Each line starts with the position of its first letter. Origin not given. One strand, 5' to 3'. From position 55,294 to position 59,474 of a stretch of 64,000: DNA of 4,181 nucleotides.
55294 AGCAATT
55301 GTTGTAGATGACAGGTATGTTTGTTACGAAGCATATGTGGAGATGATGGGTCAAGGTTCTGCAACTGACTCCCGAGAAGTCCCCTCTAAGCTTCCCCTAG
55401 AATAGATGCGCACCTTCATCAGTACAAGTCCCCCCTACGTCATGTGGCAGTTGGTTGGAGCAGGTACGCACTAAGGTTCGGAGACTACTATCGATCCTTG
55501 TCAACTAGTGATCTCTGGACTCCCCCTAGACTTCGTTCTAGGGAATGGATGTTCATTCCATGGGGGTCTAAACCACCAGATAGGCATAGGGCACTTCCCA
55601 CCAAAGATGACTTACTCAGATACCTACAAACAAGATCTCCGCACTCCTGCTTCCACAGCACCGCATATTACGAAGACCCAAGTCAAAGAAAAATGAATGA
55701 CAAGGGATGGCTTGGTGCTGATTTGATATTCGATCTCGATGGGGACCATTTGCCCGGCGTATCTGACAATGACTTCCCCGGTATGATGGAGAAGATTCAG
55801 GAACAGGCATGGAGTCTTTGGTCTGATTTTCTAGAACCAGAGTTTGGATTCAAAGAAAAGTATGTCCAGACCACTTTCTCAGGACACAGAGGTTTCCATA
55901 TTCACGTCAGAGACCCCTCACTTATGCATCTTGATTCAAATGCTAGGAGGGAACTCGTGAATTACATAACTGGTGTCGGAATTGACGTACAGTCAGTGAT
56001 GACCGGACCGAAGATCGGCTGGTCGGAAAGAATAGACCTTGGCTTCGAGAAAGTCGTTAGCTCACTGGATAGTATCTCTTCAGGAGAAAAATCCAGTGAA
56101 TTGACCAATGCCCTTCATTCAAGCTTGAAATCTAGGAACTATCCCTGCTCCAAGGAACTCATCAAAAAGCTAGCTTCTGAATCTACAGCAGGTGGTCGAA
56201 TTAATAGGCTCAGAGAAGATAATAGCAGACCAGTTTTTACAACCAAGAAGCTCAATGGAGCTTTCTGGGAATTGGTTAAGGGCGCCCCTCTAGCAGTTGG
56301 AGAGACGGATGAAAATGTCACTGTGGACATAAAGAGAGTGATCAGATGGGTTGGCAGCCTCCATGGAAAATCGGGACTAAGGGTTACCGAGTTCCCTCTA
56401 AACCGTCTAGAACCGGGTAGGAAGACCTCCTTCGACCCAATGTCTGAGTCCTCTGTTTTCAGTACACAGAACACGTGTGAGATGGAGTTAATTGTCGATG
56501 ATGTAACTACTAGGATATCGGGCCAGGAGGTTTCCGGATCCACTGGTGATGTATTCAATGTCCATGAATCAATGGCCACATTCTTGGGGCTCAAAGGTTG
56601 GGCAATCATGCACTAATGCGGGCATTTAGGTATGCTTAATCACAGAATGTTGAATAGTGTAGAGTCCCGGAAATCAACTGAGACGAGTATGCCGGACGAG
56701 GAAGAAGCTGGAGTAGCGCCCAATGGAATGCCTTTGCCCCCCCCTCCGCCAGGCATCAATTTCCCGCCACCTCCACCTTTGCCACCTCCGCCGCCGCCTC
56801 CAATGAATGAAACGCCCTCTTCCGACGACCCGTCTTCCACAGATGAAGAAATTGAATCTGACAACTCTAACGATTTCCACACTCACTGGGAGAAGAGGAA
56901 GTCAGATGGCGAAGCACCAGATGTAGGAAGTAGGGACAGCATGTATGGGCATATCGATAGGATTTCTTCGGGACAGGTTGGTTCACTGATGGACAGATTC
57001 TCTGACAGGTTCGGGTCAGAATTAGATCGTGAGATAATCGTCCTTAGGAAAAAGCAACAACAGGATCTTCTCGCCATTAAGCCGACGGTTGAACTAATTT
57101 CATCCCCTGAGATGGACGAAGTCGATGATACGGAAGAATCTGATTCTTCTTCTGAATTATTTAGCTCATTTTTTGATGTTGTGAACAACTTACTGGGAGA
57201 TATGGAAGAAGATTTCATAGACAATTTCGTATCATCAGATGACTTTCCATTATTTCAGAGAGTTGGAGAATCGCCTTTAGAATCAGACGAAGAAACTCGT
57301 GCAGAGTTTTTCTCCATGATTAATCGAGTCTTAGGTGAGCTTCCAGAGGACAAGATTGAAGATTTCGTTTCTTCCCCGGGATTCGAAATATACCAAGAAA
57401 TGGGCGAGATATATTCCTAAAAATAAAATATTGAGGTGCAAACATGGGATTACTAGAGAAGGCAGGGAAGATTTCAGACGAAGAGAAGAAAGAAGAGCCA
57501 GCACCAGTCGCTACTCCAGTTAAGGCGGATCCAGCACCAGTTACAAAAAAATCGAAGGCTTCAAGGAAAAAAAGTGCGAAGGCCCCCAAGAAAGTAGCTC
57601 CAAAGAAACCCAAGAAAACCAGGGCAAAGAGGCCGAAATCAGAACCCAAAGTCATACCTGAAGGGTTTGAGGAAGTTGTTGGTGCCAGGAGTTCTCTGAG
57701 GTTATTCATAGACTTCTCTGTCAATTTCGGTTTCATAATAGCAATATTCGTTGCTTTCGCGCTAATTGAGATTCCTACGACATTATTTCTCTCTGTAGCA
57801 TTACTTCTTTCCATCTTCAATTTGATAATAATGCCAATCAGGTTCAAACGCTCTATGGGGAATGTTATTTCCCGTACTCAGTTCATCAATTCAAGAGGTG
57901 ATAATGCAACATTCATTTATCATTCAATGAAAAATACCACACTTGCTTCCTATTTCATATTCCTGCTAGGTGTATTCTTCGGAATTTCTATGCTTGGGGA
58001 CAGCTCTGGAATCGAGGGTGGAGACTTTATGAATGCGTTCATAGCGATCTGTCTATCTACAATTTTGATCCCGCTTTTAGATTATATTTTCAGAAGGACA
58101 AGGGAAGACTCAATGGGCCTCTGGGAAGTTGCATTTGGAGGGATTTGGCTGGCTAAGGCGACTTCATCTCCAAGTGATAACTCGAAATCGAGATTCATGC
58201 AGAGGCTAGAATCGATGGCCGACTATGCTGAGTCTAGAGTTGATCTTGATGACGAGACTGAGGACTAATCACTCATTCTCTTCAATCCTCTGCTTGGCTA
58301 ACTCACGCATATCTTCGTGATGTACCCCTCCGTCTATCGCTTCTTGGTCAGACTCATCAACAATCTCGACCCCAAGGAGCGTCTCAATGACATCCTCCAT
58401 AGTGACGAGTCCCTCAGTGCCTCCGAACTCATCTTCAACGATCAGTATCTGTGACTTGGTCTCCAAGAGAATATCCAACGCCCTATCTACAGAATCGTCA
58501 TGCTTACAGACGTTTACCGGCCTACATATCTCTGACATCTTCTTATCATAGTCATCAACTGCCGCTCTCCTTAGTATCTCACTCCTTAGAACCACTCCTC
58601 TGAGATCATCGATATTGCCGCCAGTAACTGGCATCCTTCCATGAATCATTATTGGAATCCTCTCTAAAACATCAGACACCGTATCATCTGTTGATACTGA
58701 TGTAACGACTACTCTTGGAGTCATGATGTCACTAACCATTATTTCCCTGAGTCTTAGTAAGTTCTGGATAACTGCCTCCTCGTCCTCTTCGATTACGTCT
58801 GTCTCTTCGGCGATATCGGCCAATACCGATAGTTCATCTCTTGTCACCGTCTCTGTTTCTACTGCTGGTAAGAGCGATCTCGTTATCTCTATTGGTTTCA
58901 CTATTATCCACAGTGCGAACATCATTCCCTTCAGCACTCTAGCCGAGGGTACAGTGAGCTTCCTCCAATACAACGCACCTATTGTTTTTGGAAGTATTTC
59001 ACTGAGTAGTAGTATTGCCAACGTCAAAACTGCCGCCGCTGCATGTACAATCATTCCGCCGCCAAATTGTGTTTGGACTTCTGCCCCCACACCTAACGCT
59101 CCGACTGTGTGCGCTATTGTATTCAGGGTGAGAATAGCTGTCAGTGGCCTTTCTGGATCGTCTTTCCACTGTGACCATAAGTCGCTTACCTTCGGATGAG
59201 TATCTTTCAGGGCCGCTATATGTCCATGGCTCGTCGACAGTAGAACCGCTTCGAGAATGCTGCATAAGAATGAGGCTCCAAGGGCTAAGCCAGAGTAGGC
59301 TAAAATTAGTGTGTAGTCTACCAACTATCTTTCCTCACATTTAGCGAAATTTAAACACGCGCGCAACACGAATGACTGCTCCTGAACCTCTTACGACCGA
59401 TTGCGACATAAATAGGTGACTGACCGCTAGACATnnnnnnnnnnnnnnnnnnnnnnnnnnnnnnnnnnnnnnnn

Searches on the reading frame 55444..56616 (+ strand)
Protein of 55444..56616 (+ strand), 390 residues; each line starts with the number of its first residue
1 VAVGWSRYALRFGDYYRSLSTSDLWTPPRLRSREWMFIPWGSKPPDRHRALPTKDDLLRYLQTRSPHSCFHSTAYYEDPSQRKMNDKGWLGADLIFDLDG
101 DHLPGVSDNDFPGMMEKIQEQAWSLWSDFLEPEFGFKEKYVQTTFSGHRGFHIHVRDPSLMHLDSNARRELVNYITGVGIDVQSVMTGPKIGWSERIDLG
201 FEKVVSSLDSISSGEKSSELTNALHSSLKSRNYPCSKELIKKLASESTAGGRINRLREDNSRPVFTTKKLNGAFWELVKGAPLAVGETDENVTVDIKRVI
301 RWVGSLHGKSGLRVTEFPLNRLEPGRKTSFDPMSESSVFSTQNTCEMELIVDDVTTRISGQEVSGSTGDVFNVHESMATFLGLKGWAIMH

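Call 21: search_protein_families(library=pfam, proteins=[window:55444-56616:+], max_evalue=0.001)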
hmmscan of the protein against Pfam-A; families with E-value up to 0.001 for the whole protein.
window:55444-56616:+ (390 aa): 1 family
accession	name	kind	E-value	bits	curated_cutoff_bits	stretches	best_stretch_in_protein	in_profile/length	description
PF01896.25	DNA_primase_S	-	7.3e-17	62.7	26.8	1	96-317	1-161/163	DNA primase small subunit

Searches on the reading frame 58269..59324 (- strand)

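Call 21: search_protein_families(library=pfam, proteins=[window:58269-59324:-], max_evalue=0.001)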
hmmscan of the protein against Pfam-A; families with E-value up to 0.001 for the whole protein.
window:58269-59324:- (351 aa): 2 families
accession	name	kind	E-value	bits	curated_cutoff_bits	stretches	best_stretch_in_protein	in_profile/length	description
PF01595.25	CNNM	-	7.9e-22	78.2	28.4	1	14-182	6-181/181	Cyclin M transmembrane N-terminal domain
PF00571.33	CBS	-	1.2e-12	48.4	24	2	267-317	6-56/57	CBS domain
